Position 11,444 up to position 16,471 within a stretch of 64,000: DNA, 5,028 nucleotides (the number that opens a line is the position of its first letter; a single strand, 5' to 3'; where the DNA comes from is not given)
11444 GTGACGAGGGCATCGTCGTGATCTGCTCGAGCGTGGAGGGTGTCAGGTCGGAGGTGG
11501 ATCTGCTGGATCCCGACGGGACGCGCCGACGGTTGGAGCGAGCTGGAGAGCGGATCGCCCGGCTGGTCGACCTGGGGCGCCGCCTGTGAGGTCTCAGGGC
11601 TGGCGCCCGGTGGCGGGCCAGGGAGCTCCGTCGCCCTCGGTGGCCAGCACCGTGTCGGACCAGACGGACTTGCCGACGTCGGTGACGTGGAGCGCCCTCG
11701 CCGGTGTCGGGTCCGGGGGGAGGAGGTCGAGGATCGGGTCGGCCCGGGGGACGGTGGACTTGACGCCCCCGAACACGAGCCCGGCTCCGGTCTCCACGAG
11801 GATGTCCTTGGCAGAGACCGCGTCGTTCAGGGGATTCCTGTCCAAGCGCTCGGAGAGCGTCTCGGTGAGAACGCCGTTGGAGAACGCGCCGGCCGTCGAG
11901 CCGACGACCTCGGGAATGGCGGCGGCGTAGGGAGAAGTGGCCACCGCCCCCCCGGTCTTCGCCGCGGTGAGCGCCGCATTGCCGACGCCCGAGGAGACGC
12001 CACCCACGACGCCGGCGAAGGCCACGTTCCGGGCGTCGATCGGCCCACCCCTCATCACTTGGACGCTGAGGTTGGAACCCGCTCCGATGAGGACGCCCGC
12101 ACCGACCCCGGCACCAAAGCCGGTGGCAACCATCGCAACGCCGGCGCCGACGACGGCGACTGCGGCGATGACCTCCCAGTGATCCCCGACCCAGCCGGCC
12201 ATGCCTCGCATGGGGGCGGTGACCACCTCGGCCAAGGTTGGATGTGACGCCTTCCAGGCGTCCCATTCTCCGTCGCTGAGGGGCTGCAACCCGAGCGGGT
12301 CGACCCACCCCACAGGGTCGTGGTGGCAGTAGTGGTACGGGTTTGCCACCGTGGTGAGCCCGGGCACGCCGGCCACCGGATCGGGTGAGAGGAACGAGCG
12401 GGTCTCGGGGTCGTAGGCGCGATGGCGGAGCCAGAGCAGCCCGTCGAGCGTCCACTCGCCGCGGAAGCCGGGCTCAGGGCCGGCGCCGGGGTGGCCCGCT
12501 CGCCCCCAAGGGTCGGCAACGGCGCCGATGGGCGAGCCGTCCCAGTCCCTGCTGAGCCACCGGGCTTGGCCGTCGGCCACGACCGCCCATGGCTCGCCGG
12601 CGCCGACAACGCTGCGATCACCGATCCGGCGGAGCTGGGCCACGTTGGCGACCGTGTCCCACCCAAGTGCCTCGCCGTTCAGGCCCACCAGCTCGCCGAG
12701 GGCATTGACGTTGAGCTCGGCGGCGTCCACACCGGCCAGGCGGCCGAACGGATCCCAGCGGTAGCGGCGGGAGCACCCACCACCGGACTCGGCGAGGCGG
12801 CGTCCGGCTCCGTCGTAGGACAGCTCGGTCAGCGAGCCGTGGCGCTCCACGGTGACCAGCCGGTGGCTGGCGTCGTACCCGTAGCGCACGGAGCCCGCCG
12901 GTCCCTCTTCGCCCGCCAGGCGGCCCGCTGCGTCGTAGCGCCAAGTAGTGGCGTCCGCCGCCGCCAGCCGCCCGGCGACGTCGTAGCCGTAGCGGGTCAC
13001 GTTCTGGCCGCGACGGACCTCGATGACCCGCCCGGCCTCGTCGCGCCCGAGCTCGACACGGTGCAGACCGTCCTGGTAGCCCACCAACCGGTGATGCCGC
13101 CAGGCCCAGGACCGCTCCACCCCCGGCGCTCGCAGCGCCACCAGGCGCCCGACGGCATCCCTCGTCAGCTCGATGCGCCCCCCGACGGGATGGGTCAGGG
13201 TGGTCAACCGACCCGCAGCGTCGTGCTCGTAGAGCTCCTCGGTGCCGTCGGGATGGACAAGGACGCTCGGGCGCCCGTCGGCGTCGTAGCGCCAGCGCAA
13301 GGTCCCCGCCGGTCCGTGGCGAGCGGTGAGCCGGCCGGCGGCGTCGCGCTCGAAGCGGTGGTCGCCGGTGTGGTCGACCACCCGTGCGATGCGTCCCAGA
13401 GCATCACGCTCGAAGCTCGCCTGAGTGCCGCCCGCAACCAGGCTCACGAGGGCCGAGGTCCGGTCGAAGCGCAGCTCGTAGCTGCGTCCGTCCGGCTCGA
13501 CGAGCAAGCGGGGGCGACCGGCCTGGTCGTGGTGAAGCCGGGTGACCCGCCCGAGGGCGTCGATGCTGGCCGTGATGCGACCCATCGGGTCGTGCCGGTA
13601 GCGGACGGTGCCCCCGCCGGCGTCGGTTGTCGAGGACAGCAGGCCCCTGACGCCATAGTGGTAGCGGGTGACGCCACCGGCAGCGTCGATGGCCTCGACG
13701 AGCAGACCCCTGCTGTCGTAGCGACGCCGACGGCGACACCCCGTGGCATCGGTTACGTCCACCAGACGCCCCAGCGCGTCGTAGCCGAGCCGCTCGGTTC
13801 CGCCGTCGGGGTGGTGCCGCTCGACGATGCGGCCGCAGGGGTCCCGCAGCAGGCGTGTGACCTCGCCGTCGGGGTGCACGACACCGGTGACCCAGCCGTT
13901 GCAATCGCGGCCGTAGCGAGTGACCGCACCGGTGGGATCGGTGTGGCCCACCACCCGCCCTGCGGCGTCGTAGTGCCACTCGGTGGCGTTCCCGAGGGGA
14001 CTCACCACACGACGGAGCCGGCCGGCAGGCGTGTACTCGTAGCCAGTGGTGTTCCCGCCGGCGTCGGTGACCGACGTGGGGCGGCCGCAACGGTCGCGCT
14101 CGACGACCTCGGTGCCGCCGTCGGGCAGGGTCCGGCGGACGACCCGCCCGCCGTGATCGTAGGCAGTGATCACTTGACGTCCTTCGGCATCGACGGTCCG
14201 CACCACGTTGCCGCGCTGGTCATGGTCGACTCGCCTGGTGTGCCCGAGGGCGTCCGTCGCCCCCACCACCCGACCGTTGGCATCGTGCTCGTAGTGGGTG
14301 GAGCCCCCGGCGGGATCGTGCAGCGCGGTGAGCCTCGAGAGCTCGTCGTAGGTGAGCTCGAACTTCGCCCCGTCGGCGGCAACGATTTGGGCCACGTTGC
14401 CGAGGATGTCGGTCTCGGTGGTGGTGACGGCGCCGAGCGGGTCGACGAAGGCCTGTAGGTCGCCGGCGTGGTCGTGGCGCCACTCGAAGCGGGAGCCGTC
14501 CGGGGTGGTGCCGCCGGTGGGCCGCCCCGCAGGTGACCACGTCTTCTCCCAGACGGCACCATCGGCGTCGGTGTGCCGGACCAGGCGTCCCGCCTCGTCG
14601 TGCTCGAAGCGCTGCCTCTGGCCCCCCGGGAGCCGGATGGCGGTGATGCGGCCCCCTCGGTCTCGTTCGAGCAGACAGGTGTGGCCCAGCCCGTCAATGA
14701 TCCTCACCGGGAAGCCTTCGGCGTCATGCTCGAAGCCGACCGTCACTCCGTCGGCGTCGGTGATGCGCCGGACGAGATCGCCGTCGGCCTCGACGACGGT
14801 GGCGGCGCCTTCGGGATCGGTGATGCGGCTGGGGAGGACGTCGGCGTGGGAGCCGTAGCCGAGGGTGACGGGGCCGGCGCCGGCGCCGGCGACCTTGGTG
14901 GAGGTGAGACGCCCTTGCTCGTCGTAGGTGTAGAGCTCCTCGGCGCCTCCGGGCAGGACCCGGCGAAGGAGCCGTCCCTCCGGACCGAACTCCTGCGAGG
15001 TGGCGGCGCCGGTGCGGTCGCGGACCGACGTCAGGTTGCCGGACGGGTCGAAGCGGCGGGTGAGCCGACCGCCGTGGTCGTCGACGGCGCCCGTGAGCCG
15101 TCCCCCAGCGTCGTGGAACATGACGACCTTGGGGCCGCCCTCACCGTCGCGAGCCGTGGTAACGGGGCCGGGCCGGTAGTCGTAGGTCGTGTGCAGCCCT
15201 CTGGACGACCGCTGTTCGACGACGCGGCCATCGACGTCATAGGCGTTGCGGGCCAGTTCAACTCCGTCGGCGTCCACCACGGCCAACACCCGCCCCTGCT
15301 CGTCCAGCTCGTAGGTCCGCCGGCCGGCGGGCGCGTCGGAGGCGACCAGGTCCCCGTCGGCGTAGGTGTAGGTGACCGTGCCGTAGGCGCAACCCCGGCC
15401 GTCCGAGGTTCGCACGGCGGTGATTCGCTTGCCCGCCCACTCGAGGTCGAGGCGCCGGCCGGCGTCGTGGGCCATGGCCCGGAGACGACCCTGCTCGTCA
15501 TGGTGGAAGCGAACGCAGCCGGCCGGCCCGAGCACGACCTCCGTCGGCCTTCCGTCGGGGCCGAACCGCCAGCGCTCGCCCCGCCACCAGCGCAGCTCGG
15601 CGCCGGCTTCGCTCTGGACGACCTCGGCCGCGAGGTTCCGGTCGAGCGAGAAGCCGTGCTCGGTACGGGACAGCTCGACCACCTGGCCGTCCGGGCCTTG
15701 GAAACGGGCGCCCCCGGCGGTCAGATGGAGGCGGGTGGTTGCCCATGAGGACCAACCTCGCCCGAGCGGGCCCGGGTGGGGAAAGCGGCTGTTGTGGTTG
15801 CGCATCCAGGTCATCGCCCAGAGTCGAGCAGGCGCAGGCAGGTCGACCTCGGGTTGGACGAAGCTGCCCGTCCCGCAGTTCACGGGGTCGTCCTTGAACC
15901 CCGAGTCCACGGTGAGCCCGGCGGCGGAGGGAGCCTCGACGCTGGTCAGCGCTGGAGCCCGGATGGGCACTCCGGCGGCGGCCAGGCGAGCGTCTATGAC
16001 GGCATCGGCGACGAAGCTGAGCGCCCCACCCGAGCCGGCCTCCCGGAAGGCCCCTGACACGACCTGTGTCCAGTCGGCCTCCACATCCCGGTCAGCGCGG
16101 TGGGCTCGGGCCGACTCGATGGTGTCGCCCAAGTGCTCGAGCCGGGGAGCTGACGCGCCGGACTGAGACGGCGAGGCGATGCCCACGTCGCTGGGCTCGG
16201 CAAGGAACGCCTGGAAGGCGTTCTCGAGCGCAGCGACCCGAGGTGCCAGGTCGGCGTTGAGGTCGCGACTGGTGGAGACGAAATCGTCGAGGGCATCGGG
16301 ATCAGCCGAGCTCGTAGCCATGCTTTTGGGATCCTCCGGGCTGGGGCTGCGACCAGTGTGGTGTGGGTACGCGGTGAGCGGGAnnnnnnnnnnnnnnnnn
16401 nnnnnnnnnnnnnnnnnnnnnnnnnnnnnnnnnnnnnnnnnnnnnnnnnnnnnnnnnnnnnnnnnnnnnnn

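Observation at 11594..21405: Minimal type VII secretion-like operon feeding directly into a 1575-aa RHS toxin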

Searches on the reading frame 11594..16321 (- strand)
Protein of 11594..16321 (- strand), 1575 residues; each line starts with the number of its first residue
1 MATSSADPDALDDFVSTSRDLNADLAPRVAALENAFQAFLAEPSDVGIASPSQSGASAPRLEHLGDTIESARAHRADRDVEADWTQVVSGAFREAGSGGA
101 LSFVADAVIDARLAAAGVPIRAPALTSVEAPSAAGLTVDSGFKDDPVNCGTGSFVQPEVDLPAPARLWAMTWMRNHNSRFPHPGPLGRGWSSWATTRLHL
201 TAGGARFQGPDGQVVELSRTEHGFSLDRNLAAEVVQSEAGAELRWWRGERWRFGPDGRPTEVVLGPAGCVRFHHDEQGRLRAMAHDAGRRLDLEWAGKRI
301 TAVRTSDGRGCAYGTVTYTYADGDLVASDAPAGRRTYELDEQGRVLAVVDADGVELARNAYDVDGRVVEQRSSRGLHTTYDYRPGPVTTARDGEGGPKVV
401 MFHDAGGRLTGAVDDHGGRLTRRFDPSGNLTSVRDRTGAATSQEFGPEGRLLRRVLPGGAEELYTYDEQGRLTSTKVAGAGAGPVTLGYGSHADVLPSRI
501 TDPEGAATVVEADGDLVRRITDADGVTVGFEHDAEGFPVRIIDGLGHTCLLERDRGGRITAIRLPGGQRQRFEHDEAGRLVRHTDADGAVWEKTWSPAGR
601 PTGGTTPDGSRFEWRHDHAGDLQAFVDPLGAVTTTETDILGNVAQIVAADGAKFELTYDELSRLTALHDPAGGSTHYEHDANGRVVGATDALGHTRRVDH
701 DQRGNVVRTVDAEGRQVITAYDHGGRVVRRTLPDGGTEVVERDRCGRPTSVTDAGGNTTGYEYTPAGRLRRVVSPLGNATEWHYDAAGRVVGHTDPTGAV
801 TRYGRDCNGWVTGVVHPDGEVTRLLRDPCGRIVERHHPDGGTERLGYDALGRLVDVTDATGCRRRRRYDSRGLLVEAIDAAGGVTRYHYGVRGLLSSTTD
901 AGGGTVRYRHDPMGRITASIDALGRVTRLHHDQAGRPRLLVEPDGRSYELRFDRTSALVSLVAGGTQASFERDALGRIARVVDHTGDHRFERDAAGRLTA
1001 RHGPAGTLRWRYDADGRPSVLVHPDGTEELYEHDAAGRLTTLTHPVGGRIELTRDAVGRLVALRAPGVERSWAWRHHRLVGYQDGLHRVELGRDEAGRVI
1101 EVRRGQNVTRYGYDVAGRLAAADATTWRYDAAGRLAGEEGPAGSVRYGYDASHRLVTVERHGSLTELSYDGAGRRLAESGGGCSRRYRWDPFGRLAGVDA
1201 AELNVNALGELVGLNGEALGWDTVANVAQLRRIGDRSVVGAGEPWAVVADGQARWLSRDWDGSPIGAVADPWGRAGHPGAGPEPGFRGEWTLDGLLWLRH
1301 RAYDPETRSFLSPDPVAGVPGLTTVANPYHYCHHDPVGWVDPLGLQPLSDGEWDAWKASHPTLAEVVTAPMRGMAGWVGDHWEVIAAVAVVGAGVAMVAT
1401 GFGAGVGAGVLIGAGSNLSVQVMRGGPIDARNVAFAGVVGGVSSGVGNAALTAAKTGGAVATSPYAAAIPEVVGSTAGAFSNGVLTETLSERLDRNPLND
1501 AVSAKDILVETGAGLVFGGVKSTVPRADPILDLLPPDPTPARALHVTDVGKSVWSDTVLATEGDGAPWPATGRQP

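Call 7: search_protein_families(library=pfam, proteins=[window:11594-16321:-], max_evalue=0.1)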
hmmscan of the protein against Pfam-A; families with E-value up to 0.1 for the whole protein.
window:11594-16321:- (1575 aa): 4 families
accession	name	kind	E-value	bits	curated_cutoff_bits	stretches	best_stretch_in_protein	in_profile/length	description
PF05593.20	RHS_repeat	-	2.6e-120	391.4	22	24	658-695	1-38/38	RHS Repeat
PF20148.4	DUF6531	-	3.9e-15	56.4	24.1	1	145-216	2-73/74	Domain of unknown function (DUF6531)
PF25023.1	TEN_YD-shell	-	0.0003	19.4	50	0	683-786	49-153/909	Teneurin YD-shell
PF24227.1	DUF7443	-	0.095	12.8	27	0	645-673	18-46/58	Domain of unknown function (DUF7443)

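Call 8: search_protein_families(library=ncbifam, proteins=[window:11594-16321:-], max_evalue=0.1)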
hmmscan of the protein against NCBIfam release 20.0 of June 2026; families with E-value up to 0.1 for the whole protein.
window:11594-16321:- (1575 aa): 3 families
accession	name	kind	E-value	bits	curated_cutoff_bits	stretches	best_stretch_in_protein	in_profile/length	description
TIGR01643.1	YD_repeat_2x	repeat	4.9e-102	330.8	15.8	17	743-783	2-42/42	YD repeat-containing protein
NF041261.1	RHS_core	equivalog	2.2e-99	333.8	2000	7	579-856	417-696/1261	RHS element core protein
TIGR03696.1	Rhs_assc_core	domain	8.6e-15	55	32.5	1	1270-1345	2-76/76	RHS repeat-associated core domain-containing protein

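Call 114: list_cluster_members(proteins=[P0002, window:11594-16321:-, window:16763-17038:-])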
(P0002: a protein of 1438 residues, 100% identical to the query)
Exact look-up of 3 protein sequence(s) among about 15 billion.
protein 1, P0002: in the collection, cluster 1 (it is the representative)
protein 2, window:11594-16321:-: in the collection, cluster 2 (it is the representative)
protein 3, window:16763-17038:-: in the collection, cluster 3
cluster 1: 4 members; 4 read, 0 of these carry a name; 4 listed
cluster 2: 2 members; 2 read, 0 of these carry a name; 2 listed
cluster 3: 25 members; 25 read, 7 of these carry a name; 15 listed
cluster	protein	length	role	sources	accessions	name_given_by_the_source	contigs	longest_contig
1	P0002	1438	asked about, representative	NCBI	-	-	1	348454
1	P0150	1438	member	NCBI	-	-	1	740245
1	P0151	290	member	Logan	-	-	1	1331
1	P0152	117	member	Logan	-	-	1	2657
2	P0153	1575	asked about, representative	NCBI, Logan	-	-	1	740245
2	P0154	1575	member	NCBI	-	-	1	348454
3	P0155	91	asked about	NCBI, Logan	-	-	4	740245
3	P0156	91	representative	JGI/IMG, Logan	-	hypothetical protein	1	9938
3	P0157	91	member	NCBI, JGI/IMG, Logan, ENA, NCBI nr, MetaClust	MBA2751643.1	MAG: pyrophosphorylase [Actinobacteria bacterium] | hypothetical protein | pyrophosphorylase [Actinomycetota bacterium]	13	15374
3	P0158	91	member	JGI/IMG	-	hypothetical protein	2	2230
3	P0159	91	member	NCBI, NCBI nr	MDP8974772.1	MAG: pyrophosphorylase [Actinomycetota bacterium] | pyrophosphorylase [Actinomycetota bacterium]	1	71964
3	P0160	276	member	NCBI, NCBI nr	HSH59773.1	MAG TPA: hypothetical protein VK988_09080, partial [Acidimicrobiales bacterium] | hypothetical protein [Acidimicrobiales bacterium]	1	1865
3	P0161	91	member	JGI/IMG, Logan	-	hypothetical protein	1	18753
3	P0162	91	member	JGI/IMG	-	hypothetical protein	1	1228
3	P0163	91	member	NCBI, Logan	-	-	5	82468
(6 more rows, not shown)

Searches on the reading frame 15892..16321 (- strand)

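Call 18: find_homologous_proteins(query=window:15892-16321:-, max_evalue=0.001)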
Query window:15892-16321:- (143 aa): 1 proteins with E <= 0.001 among 678 candidates.
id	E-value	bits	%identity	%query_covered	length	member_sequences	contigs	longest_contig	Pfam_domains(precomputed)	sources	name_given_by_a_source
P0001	3.1e-65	236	84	100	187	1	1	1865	PF20148.5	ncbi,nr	ncbi:MAG TPA: DUF6531 domain-containing protein, partial [Acidimicrobiales bacterium]|nr:DUF6531 dom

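Call 61: search_protein_representatives(protein=window:15892-16321:-)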
Query: 143 residues. Proteins with E-value up to 0.001 (for the whole library): 8; up to 1e-10: 1; up to 1e-30: 1. The best 8 are listed.
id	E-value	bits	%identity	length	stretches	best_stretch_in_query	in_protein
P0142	1.2e-51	190.7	71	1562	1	1-143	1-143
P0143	1.1e-08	51.9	47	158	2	1-40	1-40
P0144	1.7e-06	44.8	48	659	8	71-93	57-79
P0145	1.0e-05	42.3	29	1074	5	64-108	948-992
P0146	3.2e-05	40.7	35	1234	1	3-142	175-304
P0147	9.2e-05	39.2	33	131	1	1-139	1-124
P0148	3.6e-04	37.3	36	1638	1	1-142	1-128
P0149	8.1e-04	36.1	39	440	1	3-142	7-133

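Call 73: search_protein_families(library=pfam, alignment_id=A3, max_evalue=0.1)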
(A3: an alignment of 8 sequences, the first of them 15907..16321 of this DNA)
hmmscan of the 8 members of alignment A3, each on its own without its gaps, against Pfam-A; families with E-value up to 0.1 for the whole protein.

A. member 1, window:15907-16321:- (138 aa): 0 families

B. families by the number of members that match (of 8 scanned): 1 family
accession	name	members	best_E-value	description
PF20146.4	NRF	1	0.074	Nose resistant-to-fluoxetine protein, N-terminal domain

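Call 103: find_encoding_contigs(protein=P0148, flank=10000, max_places=2)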
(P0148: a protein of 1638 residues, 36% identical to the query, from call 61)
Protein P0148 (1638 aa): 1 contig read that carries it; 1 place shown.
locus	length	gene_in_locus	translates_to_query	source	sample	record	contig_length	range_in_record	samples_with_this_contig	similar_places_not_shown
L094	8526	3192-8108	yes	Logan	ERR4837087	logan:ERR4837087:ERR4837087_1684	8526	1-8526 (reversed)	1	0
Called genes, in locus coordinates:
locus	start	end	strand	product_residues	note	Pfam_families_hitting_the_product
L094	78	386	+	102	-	-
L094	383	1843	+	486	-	-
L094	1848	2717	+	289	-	-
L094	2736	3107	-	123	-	-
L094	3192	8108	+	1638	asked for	PF20148:DUF6531, PF25023:TEN_YD-shell, PF05593:RHS_repeat, PF25023:TEN_YD-shell (weak), PF05593:RHS_repeat (weak), PF25023:TEN_YD-shell, PF05593:RHS_repeat, PF24691:TreTu_C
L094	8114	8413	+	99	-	PF24689:TriTu (weak)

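Call 105: search_protein_families(library=pfam, proteins=[L094:78-386:+, L094:383-1843:+, L094:1848-2717:+], max_evalue=0.05)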
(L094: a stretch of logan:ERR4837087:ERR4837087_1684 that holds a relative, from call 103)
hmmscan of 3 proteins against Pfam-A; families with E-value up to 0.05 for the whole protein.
L094:78-386:+ (102 aa): 1 family
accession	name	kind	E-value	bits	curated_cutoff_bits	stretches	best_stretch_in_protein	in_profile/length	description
PF13404.12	HTH_AsnC-type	-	0.0082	16.4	27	1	23-40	24-41/42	AsnC-type helix-turn-helix domain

L094:383-1843:+ (486 aa): 0 families

L094:1848-2717:+ (289 aa): 0 families
